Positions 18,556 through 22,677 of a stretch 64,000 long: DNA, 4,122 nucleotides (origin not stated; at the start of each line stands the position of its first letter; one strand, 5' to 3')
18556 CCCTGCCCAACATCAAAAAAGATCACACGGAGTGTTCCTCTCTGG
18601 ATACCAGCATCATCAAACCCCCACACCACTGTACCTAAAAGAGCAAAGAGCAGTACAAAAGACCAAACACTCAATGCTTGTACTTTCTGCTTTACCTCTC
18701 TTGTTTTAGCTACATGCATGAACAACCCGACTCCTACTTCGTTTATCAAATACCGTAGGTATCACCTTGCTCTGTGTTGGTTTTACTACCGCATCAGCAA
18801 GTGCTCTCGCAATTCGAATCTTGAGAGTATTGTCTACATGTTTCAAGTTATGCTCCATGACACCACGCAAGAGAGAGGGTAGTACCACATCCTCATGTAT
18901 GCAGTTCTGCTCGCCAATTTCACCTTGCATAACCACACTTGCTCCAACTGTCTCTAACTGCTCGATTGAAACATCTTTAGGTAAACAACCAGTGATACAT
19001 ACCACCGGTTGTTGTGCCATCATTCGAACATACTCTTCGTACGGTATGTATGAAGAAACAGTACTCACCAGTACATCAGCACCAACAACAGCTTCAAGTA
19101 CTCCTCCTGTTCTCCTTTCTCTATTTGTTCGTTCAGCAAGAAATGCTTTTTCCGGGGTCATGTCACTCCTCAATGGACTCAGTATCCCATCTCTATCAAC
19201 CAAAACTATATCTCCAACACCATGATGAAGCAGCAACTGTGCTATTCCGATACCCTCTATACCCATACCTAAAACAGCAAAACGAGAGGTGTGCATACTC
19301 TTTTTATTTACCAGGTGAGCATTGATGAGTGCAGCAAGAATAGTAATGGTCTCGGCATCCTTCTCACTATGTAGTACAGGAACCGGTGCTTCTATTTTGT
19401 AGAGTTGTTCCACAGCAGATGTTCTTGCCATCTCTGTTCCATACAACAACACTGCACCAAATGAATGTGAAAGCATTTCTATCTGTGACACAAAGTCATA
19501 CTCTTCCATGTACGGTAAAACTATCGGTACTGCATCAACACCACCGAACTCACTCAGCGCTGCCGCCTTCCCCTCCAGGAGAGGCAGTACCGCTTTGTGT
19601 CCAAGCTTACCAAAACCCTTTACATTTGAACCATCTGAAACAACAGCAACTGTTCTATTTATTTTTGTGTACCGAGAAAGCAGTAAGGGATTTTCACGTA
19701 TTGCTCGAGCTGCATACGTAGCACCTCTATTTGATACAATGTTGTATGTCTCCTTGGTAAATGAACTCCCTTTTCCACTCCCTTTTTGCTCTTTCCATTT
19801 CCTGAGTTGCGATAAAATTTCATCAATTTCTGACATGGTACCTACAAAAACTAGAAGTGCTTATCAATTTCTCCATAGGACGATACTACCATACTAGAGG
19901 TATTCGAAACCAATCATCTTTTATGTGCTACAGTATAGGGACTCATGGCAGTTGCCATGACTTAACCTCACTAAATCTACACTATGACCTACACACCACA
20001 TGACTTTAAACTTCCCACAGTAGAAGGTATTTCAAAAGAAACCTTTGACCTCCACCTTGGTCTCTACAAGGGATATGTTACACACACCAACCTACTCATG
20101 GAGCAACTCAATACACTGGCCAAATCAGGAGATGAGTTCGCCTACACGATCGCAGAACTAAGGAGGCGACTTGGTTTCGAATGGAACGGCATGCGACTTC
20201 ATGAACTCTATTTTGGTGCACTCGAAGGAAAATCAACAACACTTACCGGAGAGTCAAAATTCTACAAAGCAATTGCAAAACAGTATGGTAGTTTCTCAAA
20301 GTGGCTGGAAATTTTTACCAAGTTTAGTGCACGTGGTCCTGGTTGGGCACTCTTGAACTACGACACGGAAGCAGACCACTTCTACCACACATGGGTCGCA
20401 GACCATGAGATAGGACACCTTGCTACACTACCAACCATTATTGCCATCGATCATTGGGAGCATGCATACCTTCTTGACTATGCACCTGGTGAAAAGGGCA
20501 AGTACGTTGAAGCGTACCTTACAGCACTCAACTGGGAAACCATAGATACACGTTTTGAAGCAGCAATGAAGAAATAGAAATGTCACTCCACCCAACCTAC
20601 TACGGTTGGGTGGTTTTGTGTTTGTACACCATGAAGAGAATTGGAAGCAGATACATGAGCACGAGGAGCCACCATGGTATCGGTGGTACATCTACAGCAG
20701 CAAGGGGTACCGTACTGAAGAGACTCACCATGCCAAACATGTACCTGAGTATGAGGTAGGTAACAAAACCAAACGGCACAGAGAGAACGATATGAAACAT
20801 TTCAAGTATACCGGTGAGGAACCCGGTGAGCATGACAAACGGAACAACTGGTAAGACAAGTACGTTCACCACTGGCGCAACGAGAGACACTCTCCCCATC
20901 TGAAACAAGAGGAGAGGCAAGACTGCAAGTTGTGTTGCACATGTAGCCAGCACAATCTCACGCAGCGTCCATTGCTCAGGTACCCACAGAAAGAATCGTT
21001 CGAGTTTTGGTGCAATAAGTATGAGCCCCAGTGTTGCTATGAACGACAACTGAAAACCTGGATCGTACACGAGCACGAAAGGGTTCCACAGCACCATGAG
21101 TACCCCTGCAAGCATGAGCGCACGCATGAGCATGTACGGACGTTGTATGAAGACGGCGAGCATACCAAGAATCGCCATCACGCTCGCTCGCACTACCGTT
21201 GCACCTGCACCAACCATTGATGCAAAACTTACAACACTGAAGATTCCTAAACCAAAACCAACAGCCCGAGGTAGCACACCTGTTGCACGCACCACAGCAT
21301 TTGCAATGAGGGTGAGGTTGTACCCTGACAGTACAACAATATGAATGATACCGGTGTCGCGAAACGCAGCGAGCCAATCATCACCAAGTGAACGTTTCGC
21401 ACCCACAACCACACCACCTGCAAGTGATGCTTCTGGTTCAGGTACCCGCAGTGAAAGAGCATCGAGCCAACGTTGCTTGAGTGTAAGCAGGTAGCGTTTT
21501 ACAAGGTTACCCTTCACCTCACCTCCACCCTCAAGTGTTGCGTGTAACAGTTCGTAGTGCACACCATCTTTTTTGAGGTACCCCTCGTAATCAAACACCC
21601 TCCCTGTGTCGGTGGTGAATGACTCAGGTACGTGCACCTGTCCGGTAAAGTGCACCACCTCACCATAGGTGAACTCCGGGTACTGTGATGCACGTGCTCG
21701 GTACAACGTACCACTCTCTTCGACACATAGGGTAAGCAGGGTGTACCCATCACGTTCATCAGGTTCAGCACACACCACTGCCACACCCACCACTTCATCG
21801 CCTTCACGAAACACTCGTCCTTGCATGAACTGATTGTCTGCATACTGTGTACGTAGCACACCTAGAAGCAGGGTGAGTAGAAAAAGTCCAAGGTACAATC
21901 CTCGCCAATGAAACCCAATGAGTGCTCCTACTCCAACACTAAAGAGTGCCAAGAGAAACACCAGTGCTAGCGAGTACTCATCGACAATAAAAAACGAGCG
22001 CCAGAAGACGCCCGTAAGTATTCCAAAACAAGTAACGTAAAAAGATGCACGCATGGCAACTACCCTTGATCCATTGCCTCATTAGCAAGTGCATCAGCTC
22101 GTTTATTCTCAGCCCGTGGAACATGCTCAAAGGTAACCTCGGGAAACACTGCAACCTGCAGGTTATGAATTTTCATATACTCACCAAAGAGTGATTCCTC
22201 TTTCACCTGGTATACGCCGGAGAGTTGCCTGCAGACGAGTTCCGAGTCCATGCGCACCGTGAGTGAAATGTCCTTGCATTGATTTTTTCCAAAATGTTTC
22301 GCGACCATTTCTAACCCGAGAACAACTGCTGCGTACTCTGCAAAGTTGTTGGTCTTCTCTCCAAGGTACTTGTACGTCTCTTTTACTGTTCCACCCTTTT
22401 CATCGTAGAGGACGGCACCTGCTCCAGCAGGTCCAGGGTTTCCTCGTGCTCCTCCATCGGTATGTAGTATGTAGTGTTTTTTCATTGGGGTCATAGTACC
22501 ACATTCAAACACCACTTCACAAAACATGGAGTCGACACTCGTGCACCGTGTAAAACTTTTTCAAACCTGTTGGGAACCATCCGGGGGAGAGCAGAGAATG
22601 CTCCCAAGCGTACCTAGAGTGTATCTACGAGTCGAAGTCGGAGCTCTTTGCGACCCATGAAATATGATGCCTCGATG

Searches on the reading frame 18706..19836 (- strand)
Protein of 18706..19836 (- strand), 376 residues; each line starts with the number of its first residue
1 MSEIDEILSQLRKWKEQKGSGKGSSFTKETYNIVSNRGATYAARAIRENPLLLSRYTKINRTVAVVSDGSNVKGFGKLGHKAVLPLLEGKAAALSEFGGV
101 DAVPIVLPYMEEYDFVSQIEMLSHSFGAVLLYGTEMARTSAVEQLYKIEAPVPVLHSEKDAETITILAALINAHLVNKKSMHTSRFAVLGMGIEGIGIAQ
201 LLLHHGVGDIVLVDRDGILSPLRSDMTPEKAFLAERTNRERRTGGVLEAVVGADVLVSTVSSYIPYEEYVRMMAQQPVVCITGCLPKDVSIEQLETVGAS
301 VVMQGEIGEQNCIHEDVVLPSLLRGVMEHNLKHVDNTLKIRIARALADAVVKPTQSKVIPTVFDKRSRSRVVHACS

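Call 70: search_protein_families(library=pfam, proteins=[window:18706-19836:-])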
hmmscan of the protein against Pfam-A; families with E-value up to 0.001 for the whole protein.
window:18706-19836:- (376 aa): 3 families
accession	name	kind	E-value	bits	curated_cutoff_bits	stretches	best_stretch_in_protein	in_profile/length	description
PF00390.24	malic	-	9.3e-07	29.3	23.1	1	51-108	57-116/182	Malic enzyme, N-terminal domain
PF03949.21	Malic_M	-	6.6e-06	26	23.5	1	166-258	8-115/258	Malic enzyme, NAD binding domain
PF00899.27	ThiF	-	0.00089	18.9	28.1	0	178-218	15-55/238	ThiF family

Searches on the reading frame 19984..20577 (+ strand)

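Call 70: search_protein_families(library=pfam, proteins=[window:19984-20577:+])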
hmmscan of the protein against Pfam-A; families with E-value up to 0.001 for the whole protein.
window:19984-20577:+ (197 aa): 2 families
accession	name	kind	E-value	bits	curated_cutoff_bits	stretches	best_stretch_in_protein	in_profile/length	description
PF02777.23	Sod_Fe_C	-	8.7e-19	67.9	20.9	1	91-189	3-101/102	Iron/manganese superoxide dismutases, C-terminal domain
PF00081.27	Sod_Fe_N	-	5.9e-06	27.1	27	1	16-80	18-81/82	Iron/manganese superoxide dismutases, alpha-hairpin domain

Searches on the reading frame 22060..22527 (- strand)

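Call 70: search_protein_families(library=pfam, proteins=[window:22060-22527:-])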
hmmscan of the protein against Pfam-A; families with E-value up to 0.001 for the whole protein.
window:22060-22527:- (155 aa): 2 families
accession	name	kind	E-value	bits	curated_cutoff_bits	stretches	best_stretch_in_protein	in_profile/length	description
PF13456.12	RVT_3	-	4.9e-16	59.2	21.6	1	23-151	2-123/123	Reverse transcriptase-like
PF00075.30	RNase_H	-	5.6e-11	43.2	25.8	1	17-152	2-140/141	RNase H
